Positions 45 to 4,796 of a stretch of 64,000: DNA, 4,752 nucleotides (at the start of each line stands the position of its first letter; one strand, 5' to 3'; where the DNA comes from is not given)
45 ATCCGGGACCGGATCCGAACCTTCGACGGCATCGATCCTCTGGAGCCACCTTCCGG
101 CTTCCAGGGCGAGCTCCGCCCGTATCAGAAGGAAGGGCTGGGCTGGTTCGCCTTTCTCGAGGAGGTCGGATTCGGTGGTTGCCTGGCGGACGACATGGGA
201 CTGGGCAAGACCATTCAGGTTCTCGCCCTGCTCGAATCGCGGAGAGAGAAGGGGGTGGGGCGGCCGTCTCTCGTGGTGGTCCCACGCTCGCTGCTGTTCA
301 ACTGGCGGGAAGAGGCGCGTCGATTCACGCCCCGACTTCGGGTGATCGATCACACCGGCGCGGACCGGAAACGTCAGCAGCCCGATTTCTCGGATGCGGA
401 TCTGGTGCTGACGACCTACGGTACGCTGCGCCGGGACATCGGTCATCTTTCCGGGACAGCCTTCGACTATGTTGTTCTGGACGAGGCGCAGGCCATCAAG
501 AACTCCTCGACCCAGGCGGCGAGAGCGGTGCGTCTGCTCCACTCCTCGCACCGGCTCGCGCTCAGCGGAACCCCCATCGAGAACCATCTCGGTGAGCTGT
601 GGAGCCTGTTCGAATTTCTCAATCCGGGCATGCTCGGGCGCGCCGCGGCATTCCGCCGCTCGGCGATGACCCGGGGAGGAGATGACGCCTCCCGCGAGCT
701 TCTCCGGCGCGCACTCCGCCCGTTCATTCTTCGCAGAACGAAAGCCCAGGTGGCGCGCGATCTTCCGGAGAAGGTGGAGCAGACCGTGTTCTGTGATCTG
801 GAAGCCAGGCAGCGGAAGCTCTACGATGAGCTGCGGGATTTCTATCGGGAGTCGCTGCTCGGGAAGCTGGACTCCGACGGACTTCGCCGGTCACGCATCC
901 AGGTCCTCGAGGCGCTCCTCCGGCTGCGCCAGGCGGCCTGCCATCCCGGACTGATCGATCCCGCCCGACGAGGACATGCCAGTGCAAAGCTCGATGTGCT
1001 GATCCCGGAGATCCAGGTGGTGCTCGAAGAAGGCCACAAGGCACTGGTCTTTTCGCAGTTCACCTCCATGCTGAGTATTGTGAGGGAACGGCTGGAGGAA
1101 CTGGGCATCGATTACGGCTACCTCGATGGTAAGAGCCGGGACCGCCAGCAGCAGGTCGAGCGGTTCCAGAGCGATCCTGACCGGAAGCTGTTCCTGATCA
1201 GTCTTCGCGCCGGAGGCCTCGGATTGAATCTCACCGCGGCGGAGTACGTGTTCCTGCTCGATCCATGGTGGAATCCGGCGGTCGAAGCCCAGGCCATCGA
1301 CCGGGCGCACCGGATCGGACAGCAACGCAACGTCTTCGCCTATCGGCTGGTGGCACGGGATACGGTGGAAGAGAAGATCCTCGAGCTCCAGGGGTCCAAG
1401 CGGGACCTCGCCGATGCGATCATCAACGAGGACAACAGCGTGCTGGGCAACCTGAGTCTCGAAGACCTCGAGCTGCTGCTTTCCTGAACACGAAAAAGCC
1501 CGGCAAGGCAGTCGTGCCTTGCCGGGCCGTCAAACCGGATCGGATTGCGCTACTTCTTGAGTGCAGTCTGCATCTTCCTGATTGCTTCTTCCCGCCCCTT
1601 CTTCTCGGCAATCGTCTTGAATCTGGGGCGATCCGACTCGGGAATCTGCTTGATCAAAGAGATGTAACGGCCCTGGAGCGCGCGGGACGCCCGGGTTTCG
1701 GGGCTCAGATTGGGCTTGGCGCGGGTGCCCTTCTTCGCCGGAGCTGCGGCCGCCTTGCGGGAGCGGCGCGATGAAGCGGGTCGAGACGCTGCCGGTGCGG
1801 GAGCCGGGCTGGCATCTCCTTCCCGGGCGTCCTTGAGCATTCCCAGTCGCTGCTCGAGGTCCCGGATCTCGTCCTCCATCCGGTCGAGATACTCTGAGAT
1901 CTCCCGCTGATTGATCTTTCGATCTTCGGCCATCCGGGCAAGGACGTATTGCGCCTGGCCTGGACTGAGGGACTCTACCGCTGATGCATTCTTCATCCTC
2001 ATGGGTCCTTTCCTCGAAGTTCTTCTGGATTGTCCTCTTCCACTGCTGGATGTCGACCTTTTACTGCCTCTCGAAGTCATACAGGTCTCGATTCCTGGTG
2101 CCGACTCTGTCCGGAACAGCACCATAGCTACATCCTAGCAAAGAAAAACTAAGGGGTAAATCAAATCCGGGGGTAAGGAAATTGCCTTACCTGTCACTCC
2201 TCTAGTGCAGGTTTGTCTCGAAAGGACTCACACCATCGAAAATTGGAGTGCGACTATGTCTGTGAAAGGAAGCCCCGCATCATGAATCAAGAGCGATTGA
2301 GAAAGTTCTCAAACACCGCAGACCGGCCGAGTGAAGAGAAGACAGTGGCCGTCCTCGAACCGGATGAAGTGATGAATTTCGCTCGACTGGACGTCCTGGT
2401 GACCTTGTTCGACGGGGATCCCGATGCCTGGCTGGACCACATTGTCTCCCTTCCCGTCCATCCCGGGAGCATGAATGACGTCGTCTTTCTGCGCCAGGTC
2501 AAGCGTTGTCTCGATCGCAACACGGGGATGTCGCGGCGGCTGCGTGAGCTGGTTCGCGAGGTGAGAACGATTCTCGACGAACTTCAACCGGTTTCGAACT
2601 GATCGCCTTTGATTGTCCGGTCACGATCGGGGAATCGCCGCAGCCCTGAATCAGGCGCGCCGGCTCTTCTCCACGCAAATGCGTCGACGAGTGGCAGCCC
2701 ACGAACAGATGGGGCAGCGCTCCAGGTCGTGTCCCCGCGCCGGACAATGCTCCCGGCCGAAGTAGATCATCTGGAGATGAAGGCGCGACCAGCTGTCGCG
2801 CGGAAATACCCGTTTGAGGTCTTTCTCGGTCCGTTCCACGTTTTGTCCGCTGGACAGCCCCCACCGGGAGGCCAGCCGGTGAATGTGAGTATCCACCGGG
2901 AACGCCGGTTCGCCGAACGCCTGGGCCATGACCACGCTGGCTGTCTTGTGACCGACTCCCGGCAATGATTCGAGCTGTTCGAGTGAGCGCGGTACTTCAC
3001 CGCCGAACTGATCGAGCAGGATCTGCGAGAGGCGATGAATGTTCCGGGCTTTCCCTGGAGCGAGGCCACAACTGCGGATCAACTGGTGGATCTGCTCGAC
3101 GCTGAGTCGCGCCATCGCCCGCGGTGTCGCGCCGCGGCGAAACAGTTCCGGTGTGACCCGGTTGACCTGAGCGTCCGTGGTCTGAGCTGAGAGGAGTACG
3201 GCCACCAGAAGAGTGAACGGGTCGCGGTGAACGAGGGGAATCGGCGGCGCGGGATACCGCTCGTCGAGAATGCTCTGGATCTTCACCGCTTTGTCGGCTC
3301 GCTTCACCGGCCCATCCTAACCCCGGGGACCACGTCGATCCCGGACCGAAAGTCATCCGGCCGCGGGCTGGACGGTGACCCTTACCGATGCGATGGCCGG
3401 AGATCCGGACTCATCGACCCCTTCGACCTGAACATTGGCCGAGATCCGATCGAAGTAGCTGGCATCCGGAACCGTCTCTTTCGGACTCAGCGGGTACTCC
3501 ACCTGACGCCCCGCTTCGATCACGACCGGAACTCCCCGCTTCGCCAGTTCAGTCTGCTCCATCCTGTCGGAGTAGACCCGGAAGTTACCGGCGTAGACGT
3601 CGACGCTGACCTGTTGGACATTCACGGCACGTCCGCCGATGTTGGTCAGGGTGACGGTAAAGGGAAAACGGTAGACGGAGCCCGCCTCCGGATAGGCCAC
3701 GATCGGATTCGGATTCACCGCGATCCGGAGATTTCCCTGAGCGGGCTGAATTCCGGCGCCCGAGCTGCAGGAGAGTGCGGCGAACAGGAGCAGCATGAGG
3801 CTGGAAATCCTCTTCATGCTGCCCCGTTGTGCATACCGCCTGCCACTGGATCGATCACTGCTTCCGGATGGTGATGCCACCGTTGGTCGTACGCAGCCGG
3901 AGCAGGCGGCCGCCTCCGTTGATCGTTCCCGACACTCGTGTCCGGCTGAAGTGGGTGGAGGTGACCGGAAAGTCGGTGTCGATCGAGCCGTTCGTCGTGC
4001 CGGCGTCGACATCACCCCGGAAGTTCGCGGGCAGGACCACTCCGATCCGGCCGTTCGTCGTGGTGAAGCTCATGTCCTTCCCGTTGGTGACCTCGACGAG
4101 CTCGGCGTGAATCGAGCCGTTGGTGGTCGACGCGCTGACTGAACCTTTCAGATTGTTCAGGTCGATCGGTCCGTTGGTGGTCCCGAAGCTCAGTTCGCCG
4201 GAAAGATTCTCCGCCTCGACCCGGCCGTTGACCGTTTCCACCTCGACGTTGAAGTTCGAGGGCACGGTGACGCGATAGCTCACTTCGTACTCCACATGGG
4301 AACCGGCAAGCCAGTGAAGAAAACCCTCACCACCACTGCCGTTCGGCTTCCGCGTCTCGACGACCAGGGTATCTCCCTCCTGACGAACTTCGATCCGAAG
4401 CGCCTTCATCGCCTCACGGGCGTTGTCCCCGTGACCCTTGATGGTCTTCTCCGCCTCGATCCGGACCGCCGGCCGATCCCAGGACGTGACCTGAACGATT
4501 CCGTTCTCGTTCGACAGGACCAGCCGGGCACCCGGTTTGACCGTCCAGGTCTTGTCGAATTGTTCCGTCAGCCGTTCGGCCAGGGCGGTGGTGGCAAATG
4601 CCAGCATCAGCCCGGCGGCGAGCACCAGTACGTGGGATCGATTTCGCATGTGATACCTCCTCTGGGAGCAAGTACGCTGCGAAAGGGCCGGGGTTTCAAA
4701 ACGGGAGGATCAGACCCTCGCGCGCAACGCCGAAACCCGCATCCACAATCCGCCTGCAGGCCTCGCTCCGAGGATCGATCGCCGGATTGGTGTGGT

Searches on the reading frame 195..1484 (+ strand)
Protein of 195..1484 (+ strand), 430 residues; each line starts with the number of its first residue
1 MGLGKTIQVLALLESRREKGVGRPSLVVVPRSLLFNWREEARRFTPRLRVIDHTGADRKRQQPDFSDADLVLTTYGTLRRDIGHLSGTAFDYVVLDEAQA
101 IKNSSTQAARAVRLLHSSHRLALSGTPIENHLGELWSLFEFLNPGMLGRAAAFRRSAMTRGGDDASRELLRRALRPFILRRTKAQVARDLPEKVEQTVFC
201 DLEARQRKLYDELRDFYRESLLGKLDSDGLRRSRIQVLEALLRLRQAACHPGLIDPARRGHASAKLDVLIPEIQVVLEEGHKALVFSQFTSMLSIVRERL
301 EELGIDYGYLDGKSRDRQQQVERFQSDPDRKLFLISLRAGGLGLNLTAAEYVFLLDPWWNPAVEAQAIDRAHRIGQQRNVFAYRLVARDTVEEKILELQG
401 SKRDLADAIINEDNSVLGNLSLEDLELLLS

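Call 60: search_protein_families(library=pfam, proteins=[window:195-1484:+], max_evalue=0.001)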
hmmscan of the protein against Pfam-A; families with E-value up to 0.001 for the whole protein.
window:195-1484:+ (430 aa): 4 families
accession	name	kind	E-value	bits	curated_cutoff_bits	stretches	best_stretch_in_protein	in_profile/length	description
PF00176.29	SNF2-rel_dom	-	1.5e-59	201.9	24.9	1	1-253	26-290/290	SNF2-related domain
PF00271.37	Helicase_C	-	1.1e-21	77.5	23.5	1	267-375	4-110/110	Helicase conserved C-terminal domain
PF04851.21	ResIII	-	2.2e-09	37.9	22.5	1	2-128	33-163/164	Type III restriction enzyme, res subunit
PF00270.35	DEAD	-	6.7e-08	32.9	26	1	2-130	24-163/167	DEAD/DEAH box helicase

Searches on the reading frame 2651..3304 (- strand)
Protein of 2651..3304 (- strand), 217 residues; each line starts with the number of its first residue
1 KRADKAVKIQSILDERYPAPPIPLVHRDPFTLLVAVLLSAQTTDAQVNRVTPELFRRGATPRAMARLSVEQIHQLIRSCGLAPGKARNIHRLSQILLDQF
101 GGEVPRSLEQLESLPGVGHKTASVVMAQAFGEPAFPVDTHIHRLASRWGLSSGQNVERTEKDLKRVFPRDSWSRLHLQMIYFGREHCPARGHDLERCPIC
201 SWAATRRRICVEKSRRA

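Call 60: search_protein_families(library=pfam, proteins=[window:2651-3304:-], max_evalue=0.001)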
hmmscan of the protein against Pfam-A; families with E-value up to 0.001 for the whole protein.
window:2651-3304:- (217 aa): 2 families
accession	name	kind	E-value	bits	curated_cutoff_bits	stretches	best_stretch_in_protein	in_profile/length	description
PF00730.31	HhH-GPD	-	1e-25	90.6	26.2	1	34-168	1-107/108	HhH-GPD superfamily base excision DNA repair protein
PF00633.29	HHH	-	1.2e-07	31.7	24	1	100-126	2-28/30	Helix-hairpin-helix motif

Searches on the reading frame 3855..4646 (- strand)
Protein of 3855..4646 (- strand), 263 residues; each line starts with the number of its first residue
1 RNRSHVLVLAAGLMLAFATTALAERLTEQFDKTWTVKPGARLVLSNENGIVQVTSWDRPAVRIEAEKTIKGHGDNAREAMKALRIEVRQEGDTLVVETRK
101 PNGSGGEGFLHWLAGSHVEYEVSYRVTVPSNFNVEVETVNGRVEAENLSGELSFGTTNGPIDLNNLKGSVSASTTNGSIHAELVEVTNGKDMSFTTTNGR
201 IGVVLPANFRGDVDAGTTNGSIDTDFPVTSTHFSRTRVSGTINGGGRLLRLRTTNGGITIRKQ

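Call 60: search_protein_families(library=pfam, proteins=[window:3855-4646:-], max_evalue=0.001)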
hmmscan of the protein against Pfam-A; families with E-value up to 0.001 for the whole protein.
window:3855-4646:- (263 aa): 2 families
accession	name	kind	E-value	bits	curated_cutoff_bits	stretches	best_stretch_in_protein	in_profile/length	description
PF13349.12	DUF4097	-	7e-14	52.2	22.9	1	133-261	119-247/247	Toastrack DUF4097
PF24016.2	DUF7330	-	1.2e-06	28.7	27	1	133-225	43-131/187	Domain of unknown function (DUF7330)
